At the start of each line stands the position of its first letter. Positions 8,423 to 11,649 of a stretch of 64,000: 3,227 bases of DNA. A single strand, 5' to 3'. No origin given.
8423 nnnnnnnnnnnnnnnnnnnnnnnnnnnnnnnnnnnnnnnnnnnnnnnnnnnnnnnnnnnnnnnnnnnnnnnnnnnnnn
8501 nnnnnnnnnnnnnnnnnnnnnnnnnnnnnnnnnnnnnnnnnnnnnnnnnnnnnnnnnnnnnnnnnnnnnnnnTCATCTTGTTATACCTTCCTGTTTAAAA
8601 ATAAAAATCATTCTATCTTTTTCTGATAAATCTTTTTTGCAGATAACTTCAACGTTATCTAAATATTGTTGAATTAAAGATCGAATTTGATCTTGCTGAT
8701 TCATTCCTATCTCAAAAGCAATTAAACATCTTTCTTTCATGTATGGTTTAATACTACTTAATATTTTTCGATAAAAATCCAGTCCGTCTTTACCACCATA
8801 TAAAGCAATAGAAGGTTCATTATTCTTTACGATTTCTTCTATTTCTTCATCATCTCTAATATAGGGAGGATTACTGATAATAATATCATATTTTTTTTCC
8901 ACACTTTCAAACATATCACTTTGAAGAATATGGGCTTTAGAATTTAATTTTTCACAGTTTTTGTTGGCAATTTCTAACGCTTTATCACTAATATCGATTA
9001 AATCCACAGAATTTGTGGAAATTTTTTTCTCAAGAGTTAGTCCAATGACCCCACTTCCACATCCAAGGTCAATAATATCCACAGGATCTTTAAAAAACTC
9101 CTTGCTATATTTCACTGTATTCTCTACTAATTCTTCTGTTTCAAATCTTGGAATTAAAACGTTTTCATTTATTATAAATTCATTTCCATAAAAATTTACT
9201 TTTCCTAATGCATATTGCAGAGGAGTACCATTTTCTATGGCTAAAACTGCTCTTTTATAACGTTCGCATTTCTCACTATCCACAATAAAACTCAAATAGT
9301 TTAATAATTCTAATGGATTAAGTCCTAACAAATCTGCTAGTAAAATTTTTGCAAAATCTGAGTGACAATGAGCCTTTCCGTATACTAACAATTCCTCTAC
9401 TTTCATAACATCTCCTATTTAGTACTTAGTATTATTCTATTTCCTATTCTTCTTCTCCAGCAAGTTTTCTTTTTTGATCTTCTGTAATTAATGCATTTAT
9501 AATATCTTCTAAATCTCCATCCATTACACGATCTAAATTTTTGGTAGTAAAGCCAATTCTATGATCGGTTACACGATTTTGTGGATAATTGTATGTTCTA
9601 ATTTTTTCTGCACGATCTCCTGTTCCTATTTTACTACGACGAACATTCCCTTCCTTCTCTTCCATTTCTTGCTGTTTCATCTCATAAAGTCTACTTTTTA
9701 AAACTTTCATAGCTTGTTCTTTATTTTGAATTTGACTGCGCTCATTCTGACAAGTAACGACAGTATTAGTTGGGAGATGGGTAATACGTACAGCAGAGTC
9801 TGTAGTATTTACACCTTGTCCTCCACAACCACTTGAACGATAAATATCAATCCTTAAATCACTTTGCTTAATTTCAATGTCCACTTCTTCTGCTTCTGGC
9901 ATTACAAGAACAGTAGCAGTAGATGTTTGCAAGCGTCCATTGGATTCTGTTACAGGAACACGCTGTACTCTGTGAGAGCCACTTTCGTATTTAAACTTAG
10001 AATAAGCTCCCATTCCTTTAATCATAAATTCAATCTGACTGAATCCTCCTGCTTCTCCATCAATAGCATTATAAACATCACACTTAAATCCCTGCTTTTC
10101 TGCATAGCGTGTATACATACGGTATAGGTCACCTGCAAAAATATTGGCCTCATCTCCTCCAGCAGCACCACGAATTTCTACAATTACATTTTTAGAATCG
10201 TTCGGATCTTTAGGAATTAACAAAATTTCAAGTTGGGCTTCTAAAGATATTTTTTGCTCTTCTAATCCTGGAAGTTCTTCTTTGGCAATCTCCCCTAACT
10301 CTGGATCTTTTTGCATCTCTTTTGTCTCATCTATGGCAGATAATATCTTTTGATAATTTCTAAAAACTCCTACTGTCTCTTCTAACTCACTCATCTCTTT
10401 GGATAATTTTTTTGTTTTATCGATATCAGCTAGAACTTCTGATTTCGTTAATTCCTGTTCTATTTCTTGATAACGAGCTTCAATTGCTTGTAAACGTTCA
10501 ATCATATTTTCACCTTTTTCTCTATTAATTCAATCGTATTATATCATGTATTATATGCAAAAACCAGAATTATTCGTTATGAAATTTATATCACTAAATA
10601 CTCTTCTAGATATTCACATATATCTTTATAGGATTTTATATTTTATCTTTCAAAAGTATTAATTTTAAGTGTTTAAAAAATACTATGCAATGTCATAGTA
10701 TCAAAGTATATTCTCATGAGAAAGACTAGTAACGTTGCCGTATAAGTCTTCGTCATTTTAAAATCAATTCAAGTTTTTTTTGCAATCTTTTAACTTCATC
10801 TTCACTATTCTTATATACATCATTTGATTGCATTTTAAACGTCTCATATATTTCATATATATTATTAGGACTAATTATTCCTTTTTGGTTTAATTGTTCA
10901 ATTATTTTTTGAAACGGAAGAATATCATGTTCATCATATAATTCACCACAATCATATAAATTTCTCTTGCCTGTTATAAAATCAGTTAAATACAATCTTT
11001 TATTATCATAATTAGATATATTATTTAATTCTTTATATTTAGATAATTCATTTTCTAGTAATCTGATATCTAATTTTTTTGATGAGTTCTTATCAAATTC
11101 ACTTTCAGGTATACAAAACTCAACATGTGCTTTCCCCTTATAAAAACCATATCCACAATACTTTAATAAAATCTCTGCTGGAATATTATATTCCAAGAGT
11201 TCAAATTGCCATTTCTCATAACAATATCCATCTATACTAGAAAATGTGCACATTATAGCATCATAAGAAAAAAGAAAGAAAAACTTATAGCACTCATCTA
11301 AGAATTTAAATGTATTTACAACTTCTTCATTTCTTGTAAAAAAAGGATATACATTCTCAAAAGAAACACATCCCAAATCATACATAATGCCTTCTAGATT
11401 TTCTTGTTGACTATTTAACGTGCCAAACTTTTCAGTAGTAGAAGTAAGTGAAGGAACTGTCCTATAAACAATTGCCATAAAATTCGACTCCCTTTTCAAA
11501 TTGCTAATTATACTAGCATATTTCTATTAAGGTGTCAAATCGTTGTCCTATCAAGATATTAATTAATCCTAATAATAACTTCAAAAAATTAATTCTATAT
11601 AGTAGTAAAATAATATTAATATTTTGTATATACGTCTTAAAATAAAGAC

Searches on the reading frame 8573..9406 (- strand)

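Call 69: search_protein_families(library=pfam, proteins=[window:8573-9406:-], max_evalue=0.01)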
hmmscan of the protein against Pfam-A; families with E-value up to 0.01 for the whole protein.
window:8573-9406:- (277 aa): 18 families
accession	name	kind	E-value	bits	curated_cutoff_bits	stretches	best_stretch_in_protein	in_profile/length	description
PF05175.20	MTS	-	5.3e-21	75.4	23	1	110-193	34-119/170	Methyltransferase small domain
PF13847.12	Methyltransf_31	-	1.6e-11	44.6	27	1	110-189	6-93/145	Methyltransferase domain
PF13649.12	Methyltransf_25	-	1.8e-10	41.8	27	1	111-194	1-87/97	Methyltransferase domain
PF06325.19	PrmA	-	1.8e-08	34.7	22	1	105-179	159-233/296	Ribosomal protein L11 methyltransferase (PrmA)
PF17827.6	PrmC_N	-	2.4e-07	31.7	23.4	1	19-68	22-71/71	PrmC N-terminal domain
PF08242.18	Methyltransf_12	-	1.6e-06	29.2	30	1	112-179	1-72/98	Methyltransferase domain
PF03602.21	Cons_hypoth95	-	3.9e-06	27.1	24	1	110-193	44-133/182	Conserved hypothetical protein 95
PF10294.15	Methyltransf_16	-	6.9e-06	26.4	21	1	107-159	46-101/174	Lysine methyltransferase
PF07669.17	Eco57I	-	9.3e-06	26.3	25.3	1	137-195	42-100/171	Eco57I restriction-modification methylase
PF02527.21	GidB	-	9.1e-05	22.3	27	1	98-178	39-121/184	rRNA small subunit methyltransferase G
PF13489.12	Methyltransf_23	-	0.00027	21.2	27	1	92-179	8-88/164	Methyltransferase domain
PF08241.18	Methyltransf_11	-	0.00028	21.9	21.2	1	113-179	2-67/95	Methyltransferase domain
PF01170.24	UPF0020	-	0.00035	20.8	22.3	1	137-184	82-133/197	RMKL-like, methyltransferase domain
PF03848.20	TehB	-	0.00071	19.5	20.4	1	107-197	30-121/193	Tellurite resistance protein TehB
PF01209.24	Ubie_methyltran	-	0.00078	19.3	20.1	1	106-154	46-95/233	ubiE/COQ5 methyltransferase family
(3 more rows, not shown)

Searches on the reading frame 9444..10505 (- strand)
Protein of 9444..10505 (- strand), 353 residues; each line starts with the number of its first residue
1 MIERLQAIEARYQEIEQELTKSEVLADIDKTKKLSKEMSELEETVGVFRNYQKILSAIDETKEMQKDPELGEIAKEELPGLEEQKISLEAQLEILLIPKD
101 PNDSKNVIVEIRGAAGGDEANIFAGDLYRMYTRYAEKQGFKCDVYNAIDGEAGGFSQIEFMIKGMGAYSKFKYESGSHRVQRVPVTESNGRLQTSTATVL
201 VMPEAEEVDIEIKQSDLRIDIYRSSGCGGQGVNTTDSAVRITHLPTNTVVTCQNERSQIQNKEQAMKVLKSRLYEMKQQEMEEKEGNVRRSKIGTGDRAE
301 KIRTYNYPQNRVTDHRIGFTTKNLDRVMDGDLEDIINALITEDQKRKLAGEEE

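Call 69: search_protein_families(library=pfam, proteins=[window:9444-10505:-], max_evalue=0.01)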
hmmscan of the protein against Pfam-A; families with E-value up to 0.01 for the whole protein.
window:9444-10505:- (353 aa): 3 families
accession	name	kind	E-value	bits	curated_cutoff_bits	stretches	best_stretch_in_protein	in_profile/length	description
PF03462.23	PCRF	-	8.5e-70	235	24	1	8-199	1-194/194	PCRF domain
PF00472.26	RF-1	-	1.3e-42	144.8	35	1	206-316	1-116/116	RF-1 domain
PF16326.10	ABC_tran_CTD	-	0.0046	17.6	32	1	4-44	16-56/69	ABC transporter C-terminal domain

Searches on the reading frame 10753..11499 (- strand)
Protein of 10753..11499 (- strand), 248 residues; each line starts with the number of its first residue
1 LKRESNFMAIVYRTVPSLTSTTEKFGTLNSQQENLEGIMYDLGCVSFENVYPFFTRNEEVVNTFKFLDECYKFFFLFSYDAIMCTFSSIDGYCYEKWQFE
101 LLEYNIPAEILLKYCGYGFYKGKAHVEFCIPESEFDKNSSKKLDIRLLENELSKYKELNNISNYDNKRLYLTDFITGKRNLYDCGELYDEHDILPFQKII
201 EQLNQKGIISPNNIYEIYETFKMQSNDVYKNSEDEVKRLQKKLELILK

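Call 69: search_protein_families(library=pfam, proteins=[window:10753-11499:-], max_evalue=0.01)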
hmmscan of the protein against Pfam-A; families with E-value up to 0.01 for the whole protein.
window:10753-11499:- (248 aa): 0 families

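Call 75: search_protein_families(library=padloc, proteins=[window:10753-11499:-], max_evalue=0.01)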
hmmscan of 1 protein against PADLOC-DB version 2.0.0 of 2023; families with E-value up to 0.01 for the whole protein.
window:10753-11499:- (248 aa): 0 families
